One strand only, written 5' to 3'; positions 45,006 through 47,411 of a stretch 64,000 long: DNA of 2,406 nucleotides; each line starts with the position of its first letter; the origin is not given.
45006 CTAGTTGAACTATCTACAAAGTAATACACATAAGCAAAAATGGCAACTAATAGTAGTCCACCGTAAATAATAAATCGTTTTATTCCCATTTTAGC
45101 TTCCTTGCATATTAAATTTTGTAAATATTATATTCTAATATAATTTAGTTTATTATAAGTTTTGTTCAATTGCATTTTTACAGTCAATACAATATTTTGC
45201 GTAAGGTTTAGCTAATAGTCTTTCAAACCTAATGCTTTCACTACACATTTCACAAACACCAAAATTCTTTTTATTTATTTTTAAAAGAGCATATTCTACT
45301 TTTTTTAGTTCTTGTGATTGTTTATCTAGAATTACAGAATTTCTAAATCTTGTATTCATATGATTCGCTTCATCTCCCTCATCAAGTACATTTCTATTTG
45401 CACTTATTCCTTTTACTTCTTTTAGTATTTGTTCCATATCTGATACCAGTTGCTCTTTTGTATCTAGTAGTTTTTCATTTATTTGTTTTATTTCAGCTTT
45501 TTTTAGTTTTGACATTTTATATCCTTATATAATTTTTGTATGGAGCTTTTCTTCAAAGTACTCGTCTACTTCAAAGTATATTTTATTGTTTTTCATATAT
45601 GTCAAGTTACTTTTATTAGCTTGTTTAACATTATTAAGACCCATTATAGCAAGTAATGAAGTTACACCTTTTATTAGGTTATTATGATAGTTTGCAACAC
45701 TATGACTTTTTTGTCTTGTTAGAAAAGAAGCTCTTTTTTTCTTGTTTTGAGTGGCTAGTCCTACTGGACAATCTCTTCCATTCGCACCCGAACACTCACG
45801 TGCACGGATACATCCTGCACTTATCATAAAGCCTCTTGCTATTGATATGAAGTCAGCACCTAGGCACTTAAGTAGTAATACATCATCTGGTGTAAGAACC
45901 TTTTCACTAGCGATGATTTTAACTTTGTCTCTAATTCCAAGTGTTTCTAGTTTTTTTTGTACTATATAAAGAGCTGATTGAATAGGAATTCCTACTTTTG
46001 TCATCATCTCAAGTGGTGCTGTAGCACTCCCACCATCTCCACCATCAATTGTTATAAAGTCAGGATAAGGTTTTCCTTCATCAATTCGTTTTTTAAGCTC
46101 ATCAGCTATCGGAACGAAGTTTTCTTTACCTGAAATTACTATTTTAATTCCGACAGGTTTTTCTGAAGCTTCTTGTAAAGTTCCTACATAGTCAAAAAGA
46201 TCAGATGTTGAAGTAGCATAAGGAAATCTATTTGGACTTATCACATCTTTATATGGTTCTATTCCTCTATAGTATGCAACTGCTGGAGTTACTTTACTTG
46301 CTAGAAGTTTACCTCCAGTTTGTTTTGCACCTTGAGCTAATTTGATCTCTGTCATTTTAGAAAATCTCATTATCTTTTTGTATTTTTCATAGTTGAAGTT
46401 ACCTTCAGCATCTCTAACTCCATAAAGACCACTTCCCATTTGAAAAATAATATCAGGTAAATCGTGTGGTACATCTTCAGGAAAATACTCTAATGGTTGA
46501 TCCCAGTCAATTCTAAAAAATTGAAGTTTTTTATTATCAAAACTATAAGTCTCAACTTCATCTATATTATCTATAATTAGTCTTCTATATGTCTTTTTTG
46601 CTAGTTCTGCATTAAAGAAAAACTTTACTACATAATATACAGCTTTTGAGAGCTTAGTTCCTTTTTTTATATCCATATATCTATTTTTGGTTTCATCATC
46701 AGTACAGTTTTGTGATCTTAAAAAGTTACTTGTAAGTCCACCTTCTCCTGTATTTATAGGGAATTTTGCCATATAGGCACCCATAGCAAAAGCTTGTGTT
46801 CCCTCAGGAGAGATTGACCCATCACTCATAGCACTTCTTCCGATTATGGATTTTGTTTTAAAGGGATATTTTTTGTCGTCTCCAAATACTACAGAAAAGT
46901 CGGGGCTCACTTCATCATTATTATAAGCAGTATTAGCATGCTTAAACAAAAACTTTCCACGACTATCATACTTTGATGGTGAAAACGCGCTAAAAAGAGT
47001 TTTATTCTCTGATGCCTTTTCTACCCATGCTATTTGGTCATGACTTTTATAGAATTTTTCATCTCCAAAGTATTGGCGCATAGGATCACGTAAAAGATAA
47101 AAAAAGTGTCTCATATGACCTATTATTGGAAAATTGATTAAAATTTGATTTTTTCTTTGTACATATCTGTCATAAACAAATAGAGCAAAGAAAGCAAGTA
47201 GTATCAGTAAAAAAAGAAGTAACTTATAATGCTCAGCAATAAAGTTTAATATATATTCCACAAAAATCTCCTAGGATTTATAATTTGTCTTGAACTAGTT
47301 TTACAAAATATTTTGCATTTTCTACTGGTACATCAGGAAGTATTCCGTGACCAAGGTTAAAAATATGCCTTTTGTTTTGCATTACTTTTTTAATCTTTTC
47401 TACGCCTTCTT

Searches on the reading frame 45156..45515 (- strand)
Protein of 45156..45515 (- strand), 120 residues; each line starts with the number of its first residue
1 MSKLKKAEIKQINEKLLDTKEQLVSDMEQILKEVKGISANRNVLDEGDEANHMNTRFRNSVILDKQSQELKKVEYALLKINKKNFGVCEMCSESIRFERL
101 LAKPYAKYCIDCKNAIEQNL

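Call 83: search_protein_families(library=pfam, proteins=[window:45156-45515:-], max_evalue=0.0001)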
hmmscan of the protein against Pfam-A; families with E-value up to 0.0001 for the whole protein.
window:45156-45515:- (120 aa): 1 family
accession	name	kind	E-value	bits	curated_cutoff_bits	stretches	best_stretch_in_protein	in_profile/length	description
PF01258.23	zf-dskA_traR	-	1.1e-11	44.9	24.9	1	84-118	2-36/36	Prokaryotic dksA/traR C4-type zinc finger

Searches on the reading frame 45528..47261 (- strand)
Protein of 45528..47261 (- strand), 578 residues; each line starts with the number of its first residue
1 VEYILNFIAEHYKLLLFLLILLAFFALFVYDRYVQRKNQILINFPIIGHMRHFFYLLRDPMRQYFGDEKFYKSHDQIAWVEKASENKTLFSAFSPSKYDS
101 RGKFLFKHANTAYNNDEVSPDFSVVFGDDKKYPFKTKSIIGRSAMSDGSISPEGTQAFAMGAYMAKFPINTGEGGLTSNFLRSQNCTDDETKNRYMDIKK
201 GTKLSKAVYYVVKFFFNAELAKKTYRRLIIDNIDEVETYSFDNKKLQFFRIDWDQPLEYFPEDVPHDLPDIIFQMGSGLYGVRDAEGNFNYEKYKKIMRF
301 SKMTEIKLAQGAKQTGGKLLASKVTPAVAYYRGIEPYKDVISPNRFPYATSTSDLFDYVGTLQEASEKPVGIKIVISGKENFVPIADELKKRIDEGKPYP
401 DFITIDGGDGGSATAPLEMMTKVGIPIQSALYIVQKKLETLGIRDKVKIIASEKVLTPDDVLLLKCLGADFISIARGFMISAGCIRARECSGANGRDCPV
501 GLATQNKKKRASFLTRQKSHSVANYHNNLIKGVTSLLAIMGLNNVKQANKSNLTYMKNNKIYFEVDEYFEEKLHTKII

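Call 82: search_protein_families(library=pfam, proteins=[window:45528-47261:-], max_evalue=0.00001)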
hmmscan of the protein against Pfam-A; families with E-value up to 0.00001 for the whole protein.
window:45528-47261:- (578 aa): 1 family
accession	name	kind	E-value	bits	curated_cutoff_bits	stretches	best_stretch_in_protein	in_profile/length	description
PF01645.23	Glu_synthase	-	1.2e-65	222.5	20.4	1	129-542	58-368/369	Conserved region in glutamate synthase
